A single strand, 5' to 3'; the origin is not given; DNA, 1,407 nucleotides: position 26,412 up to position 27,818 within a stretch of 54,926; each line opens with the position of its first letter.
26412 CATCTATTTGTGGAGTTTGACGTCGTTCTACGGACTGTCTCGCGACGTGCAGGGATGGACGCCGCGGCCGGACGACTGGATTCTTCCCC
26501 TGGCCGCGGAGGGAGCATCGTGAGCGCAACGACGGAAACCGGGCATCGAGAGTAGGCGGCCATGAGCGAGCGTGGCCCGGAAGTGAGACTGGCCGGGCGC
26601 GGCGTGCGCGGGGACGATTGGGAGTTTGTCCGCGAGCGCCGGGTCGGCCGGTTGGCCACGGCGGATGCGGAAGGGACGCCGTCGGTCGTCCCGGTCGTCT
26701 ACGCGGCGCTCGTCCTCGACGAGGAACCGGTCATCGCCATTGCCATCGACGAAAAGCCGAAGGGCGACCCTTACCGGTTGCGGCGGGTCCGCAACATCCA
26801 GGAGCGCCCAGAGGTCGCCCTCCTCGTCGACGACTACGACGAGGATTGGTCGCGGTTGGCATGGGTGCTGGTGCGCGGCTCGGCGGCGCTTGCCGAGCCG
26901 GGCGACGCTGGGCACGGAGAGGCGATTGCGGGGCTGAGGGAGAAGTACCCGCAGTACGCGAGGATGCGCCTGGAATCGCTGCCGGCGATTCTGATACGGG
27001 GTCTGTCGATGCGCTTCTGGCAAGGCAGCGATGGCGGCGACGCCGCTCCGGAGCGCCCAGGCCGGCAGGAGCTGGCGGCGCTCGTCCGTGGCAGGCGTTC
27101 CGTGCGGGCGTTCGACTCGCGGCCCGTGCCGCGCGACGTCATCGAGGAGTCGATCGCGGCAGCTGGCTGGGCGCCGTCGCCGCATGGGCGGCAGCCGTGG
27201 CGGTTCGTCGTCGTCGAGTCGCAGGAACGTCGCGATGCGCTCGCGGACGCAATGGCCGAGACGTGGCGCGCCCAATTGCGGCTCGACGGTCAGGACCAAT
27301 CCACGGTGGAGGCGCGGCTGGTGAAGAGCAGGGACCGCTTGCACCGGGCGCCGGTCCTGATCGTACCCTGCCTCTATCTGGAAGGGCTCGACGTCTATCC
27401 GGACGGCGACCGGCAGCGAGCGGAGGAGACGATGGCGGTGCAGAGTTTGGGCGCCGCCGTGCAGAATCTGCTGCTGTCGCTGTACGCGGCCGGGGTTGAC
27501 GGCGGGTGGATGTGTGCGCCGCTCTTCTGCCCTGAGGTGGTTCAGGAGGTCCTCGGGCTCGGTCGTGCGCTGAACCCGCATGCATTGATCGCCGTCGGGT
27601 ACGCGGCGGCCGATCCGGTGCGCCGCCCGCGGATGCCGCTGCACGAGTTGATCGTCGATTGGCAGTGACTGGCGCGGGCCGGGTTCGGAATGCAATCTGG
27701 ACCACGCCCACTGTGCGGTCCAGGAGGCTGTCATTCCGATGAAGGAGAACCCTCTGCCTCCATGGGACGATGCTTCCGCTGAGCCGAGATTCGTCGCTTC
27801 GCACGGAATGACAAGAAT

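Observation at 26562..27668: PPOX-domain::FbiB-C-terminal-like nitroreductase fusion; the FbiB function appears split and rewired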

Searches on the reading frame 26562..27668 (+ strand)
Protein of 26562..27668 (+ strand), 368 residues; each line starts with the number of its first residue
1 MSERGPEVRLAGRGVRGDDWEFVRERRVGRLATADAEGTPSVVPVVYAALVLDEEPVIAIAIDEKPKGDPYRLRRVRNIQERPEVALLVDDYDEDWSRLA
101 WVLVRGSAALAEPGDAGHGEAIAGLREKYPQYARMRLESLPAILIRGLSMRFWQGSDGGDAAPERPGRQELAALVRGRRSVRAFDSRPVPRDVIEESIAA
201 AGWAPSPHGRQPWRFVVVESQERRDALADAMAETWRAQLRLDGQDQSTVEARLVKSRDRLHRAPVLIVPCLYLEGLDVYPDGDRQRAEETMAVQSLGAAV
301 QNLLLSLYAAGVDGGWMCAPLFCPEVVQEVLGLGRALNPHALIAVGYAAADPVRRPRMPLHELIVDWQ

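Call 3: search_protein_families(library=pfam, proteins=[window:26562-27668:+], max_evalue=0.01)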
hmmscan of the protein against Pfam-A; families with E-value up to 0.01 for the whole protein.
window:26562-27668:+ (368 aa): 4 families
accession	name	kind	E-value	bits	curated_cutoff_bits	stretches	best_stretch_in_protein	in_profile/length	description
PF00881.29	Nitroreductase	-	2.6e-34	119.3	23.5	1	175-347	1-167/167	Nitroreductase family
PF01243.27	PNPOx_N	-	3.5e-11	44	28.1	1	21-129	7-93/120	Pyridoxamine 5'-phosphate oxidase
PF12900.13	Pyridox_ox_2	-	7e-05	23.3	27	1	20-115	6-94/140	Pyridoxamine 5'-phosphate oxidase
PF14512.11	TM1586_NiRdase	-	8.2e-05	22.8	27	0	194-221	160-187/215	Putative TM nitroreductase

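Call 4: search_protein_families(library=ncbifam, proteins=[window:26562-27668:+], max_evalue=0.01)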
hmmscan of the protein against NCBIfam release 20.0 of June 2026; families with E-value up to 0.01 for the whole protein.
window:26562-27668:+ (368 aa): 12 families
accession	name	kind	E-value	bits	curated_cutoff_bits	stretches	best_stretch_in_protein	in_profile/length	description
NF009810.0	PRK13294.1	equivalog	2.3e-53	181.7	304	1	174-365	257-447/449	coenzyme F420-0:L-glutamate ligase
TIGR03553.1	F420_FbiB_CTERM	equivalog_domain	1e-52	178.8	249.55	1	176-365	4-192/194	F420 biosynthesis protein FbiB, C-terminal domain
TIGR03668.1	Rv0121_F420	hypoth_equivalog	1.3e-41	142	119.15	1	22-147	8-134/141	TIGR03668 family PPOX class F420-dependent oxidoreductase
TIGR02476.1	BluB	equivalog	6e-19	68.2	150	1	168-350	6-182/205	5,6-dimethylbenzimidazole synthase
TIGR03618.1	Rv1155_F420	subfamily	3.1e-12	46.8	79.05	1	21-131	3-100/127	TIGR03618 family F420-dependent PPOX class oxidoreductase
TIGR04023.1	PPOX_MSMEG_5819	subfamily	4.9e-10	39.4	85.6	1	19-113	5-94/115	PPOX class F420-dependent oxidoreductase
NF003768.0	PRK05365.1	equivalog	2.4e-09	37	152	1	169-359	12-192/200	malonic semialdehyde reductase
NF008033.1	PRK10765.1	equivalog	2.3e-07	30.5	223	1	263-364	73-176/240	oxygen-insensitive NADPH nitroreductase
NF047509.1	Rv3131_FMN_oxido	subfamily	2.9e-07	30.3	199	1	198-220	3-25/319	Acg family FMN-binding oxidoreductase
NF008088.0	PRK10828.1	equivalog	1.6e-06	27.8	183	1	177-332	9-147/183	NAD(P)H nitroreductase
NF008275.0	PRK11053.1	equivalog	1.7e-06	27.7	227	1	171-236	3-69/217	oxygen-insensitive NAD(P)H nitroreductase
TIGR03667.1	Rv3369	hypoth_equivalog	0.0093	15.9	125.3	0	24-132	12-104/130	TIGR03667 family PPOX class F420-dependent oxidoreductase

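Call 7: find_homologous_proteins(query=window:26562-27665:+, max_evalue=0.00001)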
Query window:26562-27665:+ (368 aa): 5074 proteins with E <= 0.00001 among 8000 candidates; the best 120 are listed.
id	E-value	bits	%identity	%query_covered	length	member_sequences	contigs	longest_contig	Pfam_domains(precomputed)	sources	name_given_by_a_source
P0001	1.7e-232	789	97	100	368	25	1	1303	PF00881.30,PF01243.28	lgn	-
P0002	4.2e-208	709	88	100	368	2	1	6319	PF00881.30,PF01243.28,PF14512.12,PF12900.14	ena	-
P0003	3.1e-188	643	81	100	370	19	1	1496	PF00881.30,PF01243.28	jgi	jgi:coenzyme F420-0:L-glutamate ligase/coenzyme F420-1:gamma-L-glutamate ligase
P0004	9.2e-188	642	81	100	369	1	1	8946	PF00881.30,PF01243.28,PF12900.14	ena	-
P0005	4.1e-187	640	79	100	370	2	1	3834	PF00881.30,PF01243.28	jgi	jgi:PPOX class probable F420-dependent enzyme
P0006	6.6e-186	636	75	97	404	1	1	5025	PF00881.30,PF01243.28,PF14512.12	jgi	jgi:PPOX class probable F420-dependent enzyme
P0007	1.1e-185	635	78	99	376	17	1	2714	PF00881.30,PF01243.28,PF14512.12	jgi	jgi:coenzyme F420-0:L-glutamate ligase/coenzyme F420-1:gamma-L-glutamate ligase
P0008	6.1e-185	633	79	100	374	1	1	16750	PF00881.30,PF01243.28,PF12900.14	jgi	jgi:PPOX class probable F420-dependent enzyme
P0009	6.3e-185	632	83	97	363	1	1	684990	PF00881.30,PF01243.28,PF12900.14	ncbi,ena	-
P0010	2.8e-184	630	80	100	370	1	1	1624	PF00881.30,PF01243.28,PF12900.14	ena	-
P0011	2.3e-183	627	74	97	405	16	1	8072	PF00881.30,PF01243.28,PF12900.14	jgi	jgi:coenzyme F420-0:L-glutamate ligase/coenzyme F420-1:gamma-L-glutamate ligase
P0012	5.1e-183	626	80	96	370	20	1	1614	PF00881.30,PF01243.28,PF14512.12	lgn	-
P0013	6.9e-183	626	80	95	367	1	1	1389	PF00881.30,PF01243.28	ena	-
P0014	7.3e-183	626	81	96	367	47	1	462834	PF00881.30,PF01243.28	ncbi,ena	-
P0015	7.7e-183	626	78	100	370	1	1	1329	PF00881.30,PF01243.28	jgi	jgi:coenzyme F420-0:L-glutamate ligase / coenzyme F420-1:gamma-L-glutamate ligase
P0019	8.3e-182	622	80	96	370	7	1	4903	PF00881.30,PF01243.28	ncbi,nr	ncbi:MAG: nitroreductase [Thermomicrobiales bacterium]|nr:nitroreductase [Thermomicrobiales bacteriu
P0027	4.8e-180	616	80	97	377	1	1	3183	PF00881.30,PF01243.28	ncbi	ncbi:MAG: TIGR03668 family PPOX class F420-dependent oxidoreductase [Thermomicrobiales bacterium]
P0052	6.0e-175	600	78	97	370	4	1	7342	PF00881.30,PF01243.28,PF12900.14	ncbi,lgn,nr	ncbi:MAG: TIGR03668 family PPOX class F420-dependent oxidoreductase [Chloroflexi bacterium]|nr:TIGR0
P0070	6.1e-170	583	74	100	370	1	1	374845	PF00881.30,PF01243.28,PF12900.14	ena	-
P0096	4.0e-164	564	80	89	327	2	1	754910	PF00881.30,PF14512.12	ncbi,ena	-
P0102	2.1e-160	552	74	95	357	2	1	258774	PF00881.30,PF01243.28,PF12900.14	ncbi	ncbi:MAG: TIGR03668 family PPOX class F420-dependent oxidoreductase [Thermomicrobiales bacterium]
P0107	1.1e-157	543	73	94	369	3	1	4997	PF00881.30,PF01243.28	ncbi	ncbi:MAG: TIGR03668 family PPOX class F420-dependent oxidoreductase [Thermomicrobiales bacterium]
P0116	7.8e-156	537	70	99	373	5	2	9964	PF00881.30,PF01243.28,PF12900.14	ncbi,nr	ncbi:MAG: TIGR03668 family PPOX class F420-dependent oxidoreductase [Thermomicrobiales bacterium]|nr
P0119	9.6e-155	533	70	99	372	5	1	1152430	PF00881.30,PF01243.28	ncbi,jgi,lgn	jgi:PPOX class probable F420-dependent enzyme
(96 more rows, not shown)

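Call 17: find_related_loci(query=window:26562-27665:+, collection=genome_contigs, flank=10000)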
Query window:26562-27665:+ (368 aa) in genome_contigs; peptide patterns used: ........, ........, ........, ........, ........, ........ (x = any residue, [..] = any of these).
600 stretches matched a pattern (row limit reached: there are more); 575 encode a relative of the query (tblastn E <= 1e-3); the best 80 are kept; 80 distinct loci.
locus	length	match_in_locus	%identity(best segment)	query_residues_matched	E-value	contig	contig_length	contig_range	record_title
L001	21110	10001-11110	81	1-368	0e+0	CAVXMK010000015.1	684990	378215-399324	MAG: uncultured Chloroflexia bacterium isolate MFD02840.bin.2.193 genome assembly, contig: contig_34346, whole genome sh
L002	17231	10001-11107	77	1-368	4e-179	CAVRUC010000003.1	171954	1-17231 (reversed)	MAG: uncultured Chloroflexia bacterium isolate MFD02840.bin.1.240 genome assembly, contig: contig_126908, whole genome s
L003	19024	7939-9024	69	8-368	8e-163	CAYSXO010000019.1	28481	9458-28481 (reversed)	MAG TPA_asm: uncultured Sphaerobacteraceae bacterium isolate binchicken_co179_374 genome assembly, contig: NODE_3851_len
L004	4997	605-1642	73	24-368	3e-156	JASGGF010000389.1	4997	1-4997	MAG: Thermomicrobiales bacterium isolate 5H213 JMF-2111-06-0005.hyb.bin.213_388, whole genome shotgun sequence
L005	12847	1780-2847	65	12-368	1e-141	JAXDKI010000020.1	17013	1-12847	MAG: Thermomicrobiales bacterium isolate BP_591 scaffold_2526329, whole genome shotgun sequence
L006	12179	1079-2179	64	9-367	4e-140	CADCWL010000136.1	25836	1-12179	MAG: uncultured Thermomicrobiales bacterium isolate AVDCRST_MAG19 genome assembly, contig: NODE345, whole genome shotgun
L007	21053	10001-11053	64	22-368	2e-139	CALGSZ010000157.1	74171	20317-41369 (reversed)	MAG TPA_asm: uncultured Chloroflexi bacterium isolate SRR5251193_bin.127_CONCOCT_v1.1_MAG genome assembly, contig: ERZ79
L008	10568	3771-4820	66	19-368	4e-137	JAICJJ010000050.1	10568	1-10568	MAG: Thermomicrobiales bacterium isolate GZL_FP_2_bin.163 k141_2024678_length_10568_cov_10.0134, whole genome shotgun se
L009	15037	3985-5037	66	18-368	1e-136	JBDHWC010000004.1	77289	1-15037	MAG: Thermomicrobiales bacterium isolate AS-MESO-OLR.348 NODE_749_length_77289_cov_35.779218, whole genome shotgun seque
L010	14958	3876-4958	63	6-368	5e-137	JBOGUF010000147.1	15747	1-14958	MAG: Thermomicrobiales bacterium isolate M3-S_metabat2.bin.186 k127_1082279, whole genome shotgun sequence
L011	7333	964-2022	66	19-368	4e-135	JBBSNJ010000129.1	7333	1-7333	MAG: Thermomicrobiales bacterium isolate LS5_sbin.57 LS5_sbin.57_K_854685_L_7333_cov_12.0000, whole genome shotgun seque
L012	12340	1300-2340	63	22-367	9e-135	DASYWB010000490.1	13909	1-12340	MAG TPA_asm: Thermomicrobiales bacterium isolate SMAG_U6270 k141_55774, whole genome shotgun sequence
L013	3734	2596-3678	60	6-368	1e-137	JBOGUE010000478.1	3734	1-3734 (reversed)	MAG: Thermomicrobiales bacterium isolate M3-S_metawrap_bin.154 k127_3584327, whole genome shotgun sequence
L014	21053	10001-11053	59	19-368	6e-133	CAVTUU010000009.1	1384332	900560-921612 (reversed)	MAG: uncultured Chloroflexia bacterium isolate MFD04944.bin.2.67 genome assembly, contig: contig_63655, whole genome sho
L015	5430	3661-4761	59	1-368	4e-133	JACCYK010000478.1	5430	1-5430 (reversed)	MAG: Chloroflexia bacterium isolate MGR_bin202 SD2897-2912_k127_8646415, whole genome shotgun sequence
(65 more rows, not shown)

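Call 24: search_protein_representatives(protein=window:26562-27665:+)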
Query: 368 residues. Proteins with E-value up to 0.001 (for the whole library): 8804; up to 1e-10: 1596; up to 1e-30: 112. The best 150 are listed.
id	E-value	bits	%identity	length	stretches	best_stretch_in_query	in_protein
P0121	1.0e-138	478.7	65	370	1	16-368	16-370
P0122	2.5e-79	283.3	69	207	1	23-228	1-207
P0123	1.7e-75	270.7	62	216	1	169-368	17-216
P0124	1.7e-71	257.6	60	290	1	158-366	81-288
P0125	1.1e-70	254.9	58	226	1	163-366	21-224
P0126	2.8e-68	247.0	46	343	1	22-362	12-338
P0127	6.9e-66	239.1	70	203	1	3-172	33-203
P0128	6.5e-63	229.3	52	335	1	15-274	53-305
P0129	5.2e-62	226.3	54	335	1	24-245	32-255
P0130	5.4e-58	213.1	86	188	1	220-334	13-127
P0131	1.8e-54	201.6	50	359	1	125-358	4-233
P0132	4.9e-53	196.8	71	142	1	56-189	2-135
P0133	2.7e-52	194.4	54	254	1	58-272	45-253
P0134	5.0e-52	193.5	69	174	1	160-299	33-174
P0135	3.6e-49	184.1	47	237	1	38-275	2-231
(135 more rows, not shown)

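Call 25: list_cluster_members(proteins=[P0119, P0014, P0009, P0096, P0102, P0070, P0019, P0001])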
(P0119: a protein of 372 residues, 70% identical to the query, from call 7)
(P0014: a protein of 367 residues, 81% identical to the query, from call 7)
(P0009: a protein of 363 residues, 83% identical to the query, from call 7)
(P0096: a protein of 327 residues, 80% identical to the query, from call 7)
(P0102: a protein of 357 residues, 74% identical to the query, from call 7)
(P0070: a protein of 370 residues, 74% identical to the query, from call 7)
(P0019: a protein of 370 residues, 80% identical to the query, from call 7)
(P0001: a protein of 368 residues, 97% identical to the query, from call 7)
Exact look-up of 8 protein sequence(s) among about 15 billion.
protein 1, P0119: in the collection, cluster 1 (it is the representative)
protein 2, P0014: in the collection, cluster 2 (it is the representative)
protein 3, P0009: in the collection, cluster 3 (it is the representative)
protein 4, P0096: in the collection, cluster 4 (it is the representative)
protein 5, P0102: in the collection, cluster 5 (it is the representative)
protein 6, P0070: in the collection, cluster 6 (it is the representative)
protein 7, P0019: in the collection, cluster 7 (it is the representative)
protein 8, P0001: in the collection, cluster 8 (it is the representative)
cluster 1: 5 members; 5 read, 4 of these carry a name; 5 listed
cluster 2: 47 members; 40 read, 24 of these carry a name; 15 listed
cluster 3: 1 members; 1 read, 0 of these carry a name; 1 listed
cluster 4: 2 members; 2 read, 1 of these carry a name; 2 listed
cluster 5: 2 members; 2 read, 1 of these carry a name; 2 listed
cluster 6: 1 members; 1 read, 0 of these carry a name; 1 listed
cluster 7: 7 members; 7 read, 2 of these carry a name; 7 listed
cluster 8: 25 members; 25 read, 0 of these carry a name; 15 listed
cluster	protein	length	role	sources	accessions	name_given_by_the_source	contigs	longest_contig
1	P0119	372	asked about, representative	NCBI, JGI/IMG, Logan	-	PPOX class probable F420-dependent enzyme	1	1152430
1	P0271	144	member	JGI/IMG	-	coenzyme F420-0:L-glutamate ligase / coenzyme F420-1:gamma-L-glutamate ligase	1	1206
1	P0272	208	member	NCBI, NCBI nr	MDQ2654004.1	MAG: nitroreductase family protein [Chloroflexota bacterium] | nitroreductase family protein [Chloroflexota bacterium]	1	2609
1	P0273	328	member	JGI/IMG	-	PPOX class probable F420-dependent enzyme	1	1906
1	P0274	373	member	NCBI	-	-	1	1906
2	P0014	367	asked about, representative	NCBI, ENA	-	-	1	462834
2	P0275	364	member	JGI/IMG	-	coenzyme F420-0:L-glutamate ligase / coenzyme F420-1:gamma-L-glutamate ligase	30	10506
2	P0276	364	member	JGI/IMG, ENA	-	coenzyme F420-0:L-glutamate ligase / coenzyme F420-1:gamma-L-glutamate ligase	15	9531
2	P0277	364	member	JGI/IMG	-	coenzyme F420-0:L-glutamate ligase / coenzyme F420-1:gamma-L-glutamate ligase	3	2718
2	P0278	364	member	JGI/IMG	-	coenzyme F420-0:L-glutamate ligase/coenzyme F420-1:gamma-L-glutamate ligase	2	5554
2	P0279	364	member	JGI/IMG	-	coenzyme F420-0:L-glutamate ligase/coenzyme F420-1:gamma-L-glutamate ligase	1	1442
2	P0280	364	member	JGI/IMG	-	coenzyme F420-0:L-glutamate ligase / coenzyme F420-1:gamma-L-glutamate ligase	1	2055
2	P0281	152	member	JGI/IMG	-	coenzyme F420-0:L-glutamate ligase / coenzyme F420-1:gamma-L-glutamate ligase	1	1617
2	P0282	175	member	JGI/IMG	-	F420 biosynthesis protein FbiB-like protein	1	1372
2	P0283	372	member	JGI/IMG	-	coenzyme F420-0:L-glutamate ligase / coenzyme F420-1:gamma-L-glutamate ligase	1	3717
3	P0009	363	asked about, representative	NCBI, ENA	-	-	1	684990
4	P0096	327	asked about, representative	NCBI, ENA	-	-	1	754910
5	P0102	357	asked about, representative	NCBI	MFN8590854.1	MAG: TIGR03668 family PPOX class F420-dependent oxidoreductase [Thermomicrobiales ...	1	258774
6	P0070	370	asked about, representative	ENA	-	-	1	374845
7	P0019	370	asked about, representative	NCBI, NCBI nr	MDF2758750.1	MAG: nitroreductase [Thermomicrobiales bacterium] | nitroreductase [Thermomicrobiales bacterium]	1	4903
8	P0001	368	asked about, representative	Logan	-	-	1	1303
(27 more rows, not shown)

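Call 26: search_dna_similar(query=window:26562-27665:+, collection=plasmids, mode=protein, max_rows=25)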
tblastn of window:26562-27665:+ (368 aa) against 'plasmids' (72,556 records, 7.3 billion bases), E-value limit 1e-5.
Records with a match: 67; places in all: 72; records where one place covers at least 80% of the query: 0.
Best place of each record, by identity: <60% 67.
By first word of the organism name: Azospirillum 9; Clostridium 9; Rhodococcus 6; Streptomyces 6; Acinetobacter 3; Haladaptatus 2; Paenibacillus 2; Mycobacterium 2; Phocaeicola 2; Thermomicrobium 1; and 25 more.
By predicted mobility (MOB-suite, as given by PLSDB): non-mobilizable 56; mobilizable 9; conjugative 2.
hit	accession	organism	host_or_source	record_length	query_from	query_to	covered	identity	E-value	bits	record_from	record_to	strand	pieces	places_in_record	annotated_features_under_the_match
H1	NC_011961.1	Thermomicrobium roseum DSM 5159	-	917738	186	368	50%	59.6%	5e-61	219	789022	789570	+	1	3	nitroreductase family protein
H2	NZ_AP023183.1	Paraburkholderia sp. PGU19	Physopelta gutta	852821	163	365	55%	43.4%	4e-40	158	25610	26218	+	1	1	nitroreductase family protein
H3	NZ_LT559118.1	Nonomuraea gerenzanensis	-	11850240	131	365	64%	36.8%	2e-32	135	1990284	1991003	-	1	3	none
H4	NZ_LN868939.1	Nocardia farcinica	not known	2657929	136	356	60%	39.1%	9e-32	134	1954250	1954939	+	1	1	none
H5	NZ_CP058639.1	Rhodococcus sp. ZPP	cell culture,soil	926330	136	367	63%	35.6%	2e-26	118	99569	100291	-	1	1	coenzyme F420-0:L-glutamate ligase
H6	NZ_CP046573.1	Rhodococcus sp. WAY2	cell culture,bacterial consortium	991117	136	352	59%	37.9%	3e-26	117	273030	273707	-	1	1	coenzyme F420-0:L-glutamate ligase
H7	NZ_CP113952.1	Rhodococcus sp. JS3073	culture,soil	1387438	136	347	58%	38.7%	7e-29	125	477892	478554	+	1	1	record has no annotation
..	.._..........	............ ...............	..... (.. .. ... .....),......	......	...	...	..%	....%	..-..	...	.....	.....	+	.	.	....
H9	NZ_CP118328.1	Rhodococcus sp. DK17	pure culture,crude oil-contaminated soil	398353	136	357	60%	35.6%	1e-26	118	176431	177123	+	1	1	coenzyme F420-0:L-glutamate ligase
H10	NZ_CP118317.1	Rhodococcus sp. DK180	pure culture,crude oil-contaminated soil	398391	136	357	60%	35.6%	1e-26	118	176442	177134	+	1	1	coenzyme F420-0:L-glutamate ligase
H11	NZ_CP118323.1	Rhodococcus sp. DK176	pure culture,crude oil-contaminated soil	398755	136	357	60%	35.6%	1e-26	118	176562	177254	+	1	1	coenzyme F420-0:L-glutamate ligase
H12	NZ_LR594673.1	Variovorax sp. PBL-E5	linuron-contaminated soil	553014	174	368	53%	39.5%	6e-33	137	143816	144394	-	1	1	nitroreductase family protein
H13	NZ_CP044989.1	Deinococcus sp. AJ005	single cell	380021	175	364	52%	33.7%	1e-7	62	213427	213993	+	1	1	nitroreductase family protein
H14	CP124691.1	Paraclostridium bifermentans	Whole organism,peat soil sample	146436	136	367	63%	27.5%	8e-17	89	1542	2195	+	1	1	nitroreductase family protein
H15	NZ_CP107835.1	Streptomyces sp. NBC_00525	-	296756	163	366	55%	31.1%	9e-9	65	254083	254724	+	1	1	nitroreductase family protein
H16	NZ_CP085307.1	Haladaptatus pallidirubidus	cell culture,saline soil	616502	21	153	36%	46.3%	2e-25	115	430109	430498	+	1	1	TIGR03668 family PPOX class F420-dependent oxidoreductase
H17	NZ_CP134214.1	Streptomyces janthinus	microorganism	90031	7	156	41%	40.9%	2e-13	79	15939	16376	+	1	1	TIGR03668 family PPOX class F420-dependent oxidoreductase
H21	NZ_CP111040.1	Haladaptatus caseinilyticus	cell culture,sediment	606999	21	153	36%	44.8%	4e-24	111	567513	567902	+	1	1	TIGR03668 family PPOX class F420-dependent oxidoreductase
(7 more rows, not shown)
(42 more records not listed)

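Call 27: get_annotated_region(hit=H1, flank=12000)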
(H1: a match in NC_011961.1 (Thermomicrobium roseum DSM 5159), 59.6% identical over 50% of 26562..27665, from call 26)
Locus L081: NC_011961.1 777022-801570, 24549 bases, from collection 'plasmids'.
description: Thermomicrobium roseum DSM 5159 plasmid unnamed, complete sequence
organism: Thermomicrobium roseum DSM 5159 (NCBI taxid 309801)
taxonomy: Bacteria; Thermomicrobiota; Thermomicrobia; Thermomicrobiales; Thermomicrobiaceae; Thermomicrobium; Thermomicrobium roseum; Thermomicrobium roseum DSM 5159
host: -; source: -; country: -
typing (MOB-suite, as given by PLSDB): non-mobilizable
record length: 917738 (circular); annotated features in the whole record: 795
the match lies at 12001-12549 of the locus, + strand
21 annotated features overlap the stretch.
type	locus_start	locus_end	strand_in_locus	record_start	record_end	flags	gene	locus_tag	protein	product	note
CDS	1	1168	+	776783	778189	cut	-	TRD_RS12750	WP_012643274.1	aminomethyltransferase family protein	-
CDS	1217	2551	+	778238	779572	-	-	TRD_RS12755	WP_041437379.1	ABC transporter substrate-binding protein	-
CDS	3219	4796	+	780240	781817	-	-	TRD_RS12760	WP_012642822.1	APC family permease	-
CDS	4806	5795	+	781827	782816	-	-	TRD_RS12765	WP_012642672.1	metallophosphoesterase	-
CDS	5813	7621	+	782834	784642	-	-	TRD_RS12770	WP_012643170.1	nitrilase-related carbon-nitrogen hydrolase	GO:0006807 - nitrogen compound metabolic process [Evidence IEA]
CDS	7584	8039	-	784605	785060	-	-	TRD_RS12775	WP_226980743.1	arsenate reductase ArsC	-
CDS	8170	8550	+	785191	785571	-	-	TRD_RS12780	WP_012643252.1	nucleotidyltransferase domain-containing protein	-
CDS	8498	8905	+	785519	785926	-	-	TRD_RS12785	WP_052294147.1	HEPN domain-containing protein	-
CDS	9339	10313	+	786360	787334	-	cofD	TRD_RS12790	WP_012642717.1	2-phospho-L-lactate transferase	-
CDS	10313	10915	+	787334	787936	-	cofC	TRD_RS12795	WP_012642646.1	2-phospho-L-lactate guanylyltransferase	-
CDS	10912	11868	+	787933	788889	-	-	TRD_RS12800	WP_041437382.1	DMT family transporter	-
CDS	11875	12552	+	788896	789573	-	-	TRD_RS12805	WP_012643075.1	nitroreductase family protein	-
CDS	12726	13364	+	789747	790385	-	-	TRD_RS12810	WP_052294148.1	thermonuclease family protein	-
CDS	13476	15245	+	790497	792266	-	-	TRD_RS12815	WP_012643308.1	thiamine pyrophosphate-requiring protein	-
CDS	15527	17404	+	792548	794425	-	-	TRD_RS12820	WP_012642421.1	GNAT family N-acetyltransferase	-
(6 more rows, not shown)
